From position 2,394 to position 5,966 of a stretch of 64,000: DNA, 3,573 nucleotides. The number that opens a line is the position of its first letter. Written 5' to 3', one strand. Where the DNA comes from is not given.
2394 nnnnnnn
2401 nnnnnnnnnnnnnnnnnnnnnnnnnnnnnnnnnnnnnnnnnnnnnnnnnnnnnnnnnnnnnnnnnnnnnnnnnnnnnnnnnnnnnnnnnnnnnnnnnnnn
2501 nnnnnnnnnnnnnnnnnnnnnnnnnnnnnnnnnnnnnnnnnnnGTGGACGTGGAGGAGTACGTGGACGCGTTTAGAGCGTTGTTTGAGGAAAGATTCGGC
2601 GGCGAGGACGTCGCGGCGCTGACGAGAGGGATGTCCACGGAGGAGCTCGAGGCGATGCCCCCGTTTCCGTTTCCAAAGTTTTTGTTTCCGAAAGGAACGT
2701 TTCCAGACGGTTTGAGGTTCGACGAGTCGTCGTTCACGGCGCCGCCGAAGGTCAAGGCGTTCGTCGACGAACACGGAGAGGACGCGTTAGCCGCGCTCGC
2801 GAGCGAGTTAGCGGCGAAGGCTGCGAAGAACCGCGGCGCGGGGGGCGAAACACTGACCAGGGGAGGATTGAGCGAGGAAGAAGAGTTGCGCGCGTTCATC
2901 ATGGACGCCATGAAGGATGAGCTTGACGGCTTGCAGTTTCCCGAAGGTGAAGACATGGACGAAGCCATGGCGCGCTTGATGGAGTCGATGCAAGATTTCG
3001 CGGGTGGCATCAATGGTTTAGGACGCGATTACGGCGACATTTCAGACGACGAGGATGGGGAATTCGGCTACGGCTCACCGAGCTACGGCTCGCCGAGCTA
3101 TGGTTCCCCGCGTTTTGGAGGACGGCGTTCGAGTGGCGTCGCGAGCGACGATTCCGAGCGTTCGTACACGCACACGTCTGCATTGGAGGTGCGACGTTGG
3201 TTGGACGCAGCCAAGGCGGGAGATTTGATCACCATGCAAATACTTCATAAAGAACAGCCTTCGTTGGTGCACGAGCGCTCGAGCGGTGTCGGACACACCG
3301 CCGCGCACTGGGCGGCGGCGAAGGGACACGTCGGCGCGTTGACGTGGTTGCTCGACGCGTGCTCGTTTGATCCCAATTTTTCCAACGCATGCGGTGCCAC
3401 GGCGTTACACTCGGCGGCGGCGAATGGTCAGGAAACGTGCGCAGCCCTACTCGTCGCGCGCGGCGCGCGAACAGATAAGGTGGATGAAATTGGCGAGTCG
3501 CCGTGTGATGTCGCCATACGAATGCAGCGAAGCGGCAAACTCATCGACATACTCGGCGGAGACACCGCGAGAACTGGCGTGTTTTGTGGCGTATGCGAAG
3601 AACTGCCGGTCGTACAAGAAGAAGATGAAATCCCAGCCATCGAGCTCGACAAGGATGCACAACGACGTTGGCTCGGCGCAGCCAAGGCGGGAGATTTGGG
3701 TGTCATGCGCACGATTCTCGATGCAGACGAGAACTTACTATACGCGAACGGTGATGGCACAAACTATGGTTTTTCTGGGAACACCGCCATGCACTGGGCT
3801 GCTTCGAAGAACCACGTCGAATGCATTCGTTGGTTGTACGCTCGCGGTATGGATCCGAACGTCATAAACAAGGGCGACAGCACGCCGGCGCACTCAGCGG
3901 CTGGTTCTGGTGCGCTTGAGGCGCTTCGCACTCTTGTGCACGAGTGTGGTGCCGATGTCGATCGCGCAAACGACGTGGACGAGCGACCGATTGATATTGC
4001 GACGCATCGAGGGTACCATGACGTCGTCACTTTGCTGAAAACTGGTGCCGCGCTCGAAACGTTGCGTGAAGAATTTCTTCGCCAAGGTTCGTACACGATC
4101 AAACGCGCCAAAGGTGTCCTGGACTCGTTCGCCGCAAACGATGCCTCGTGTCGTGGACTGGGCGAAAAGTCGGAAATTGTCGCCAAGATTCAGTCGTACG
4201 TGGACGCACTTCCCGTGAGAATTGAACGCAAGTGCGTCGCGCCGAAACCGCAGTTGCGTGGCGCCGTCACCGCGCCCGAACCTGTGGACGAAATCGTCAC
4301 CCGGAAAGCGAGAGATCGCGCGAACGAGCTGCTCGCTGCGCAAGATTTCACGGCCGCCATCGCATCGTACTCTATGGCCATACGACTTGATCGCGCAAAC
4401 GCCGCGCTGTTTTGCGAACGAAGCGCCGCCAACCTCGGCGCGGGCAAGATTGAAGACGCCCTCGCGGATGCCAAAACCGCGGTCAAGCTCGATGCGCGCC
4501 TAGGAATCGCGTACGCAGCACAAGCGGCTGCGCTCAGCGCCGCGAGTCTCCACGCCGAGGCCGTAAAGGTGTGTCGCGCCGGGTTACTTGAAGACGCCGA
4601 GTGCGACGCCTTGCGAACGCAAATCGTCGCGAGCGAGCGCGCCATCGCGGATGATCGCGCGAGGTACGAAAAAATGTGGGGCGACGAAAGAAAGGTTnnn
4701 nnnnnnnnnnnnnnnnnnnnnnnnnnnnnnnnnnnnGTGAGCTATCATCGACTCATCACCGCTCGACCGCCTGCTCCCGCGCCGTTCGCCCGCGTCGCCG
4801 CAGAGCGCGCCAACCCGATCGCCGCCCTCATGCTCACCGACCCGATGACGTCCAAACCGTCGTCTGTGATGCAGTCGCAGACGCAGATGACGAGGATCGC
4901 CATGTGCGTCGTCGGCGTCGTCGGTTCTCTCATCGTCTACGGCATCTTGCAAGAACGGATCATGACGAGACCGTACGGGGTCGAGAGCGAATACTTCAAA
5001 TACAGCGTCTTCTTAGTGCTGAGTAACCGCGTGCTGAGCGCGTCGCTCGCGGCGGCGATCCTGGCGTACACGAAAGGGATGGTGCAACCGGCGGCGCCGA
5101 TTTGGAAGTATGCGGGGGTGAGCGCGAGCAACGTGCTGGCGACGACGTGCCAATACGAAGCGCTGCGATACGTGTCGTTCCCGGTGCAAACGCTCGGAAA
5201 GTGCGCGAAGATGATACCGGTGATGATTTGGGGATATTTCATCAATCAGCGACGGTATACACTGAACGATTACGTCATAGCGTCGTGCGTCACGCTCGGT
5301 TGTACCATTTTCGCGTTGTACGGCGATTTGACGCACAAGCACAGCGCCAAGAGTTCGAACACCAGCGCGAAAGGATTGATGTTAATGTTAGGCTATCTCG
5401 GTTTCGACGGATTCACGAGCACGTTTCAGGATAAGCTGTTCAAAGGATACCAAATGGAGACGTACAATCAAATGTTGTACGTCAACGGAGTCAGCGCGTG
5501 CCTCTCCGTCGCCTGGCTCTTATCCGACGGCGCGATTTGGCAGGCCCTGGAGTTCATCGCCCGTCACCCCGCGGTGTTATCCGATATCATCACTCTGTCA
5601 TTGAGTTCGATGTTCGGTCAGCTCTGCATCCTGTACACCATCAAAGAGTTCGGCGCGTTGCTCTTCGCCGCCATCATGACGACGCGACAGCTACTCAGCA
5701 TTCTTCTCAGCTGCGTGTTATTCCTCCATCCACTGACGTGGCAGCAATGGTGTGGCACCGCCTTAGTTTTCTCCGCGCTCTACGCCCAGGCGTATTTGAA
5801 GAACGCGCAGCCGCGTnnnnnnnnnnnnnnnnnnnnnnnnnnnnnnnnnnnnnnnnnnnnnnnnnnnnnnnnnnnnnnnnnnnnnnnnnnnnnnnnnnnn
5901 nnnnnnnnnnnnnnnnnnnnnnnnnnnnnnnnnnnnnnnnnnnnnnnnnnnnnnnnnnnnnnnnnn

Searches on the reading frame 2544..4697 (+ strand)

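Call 48: search_protein_families(library=pfam, proteins=[window:2544-4697:+], max_evalue=0.00001)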
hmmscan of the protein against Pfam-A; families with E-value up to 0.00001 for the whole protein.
window:2544-4697:+ (718 aa): 7 families
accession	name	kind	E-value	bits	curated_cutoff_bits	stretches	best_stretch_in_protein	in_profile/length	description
PF12796.13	Ank_2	-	1.1e-27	96.9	27.3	2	379-474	4-88/90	Ankyrin repeats (3 copies)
PF13637.12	Ank_4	-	7e-27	93.3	22.7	2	416-465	1-50/50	Ankyrin repeats (many copies)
PF00023.36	Ank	-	8.1e-22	76.5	21.1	1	412-443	2-33/33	Ankyrin repeat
PF13606.12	Ank_3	-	6.7e-18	63.1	22.3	0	412-440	2-30/30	Ankyrin repeat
PF13857.12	Ank_5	-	1.5e-13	51.2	27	1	411-449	15-53/56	Ankyrin repeats (many copies)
PF13414.12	TPR_11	-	2.6e-06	27.5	26.8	0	594-629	2-37/42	TPR repeat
PF24521.3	Ank_KRIT1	-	5.7e-06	26.6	80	0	379-489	25-128/149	KRIT1 ankyrin-repeats domain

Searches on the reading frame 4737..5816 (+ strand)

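Call 48: search_protein_families(library=pfam, proteins=[window:4737-5816:+], max_evalue=0.00001)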
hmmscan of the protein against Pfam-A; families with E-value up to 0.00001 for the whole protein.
window:4737-5816:+ (360 aa): 2 families
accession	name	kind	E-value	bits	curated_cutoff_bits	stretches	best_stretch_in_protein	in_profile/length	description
PF08449.17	UAA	-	2.5e-65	221.1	26.2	1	54-354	2-310/311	UAA transporter family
PF00892.27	EamA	-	5.1e-11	43.4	28.2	1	212-349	2-131/135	EamA-like transporter family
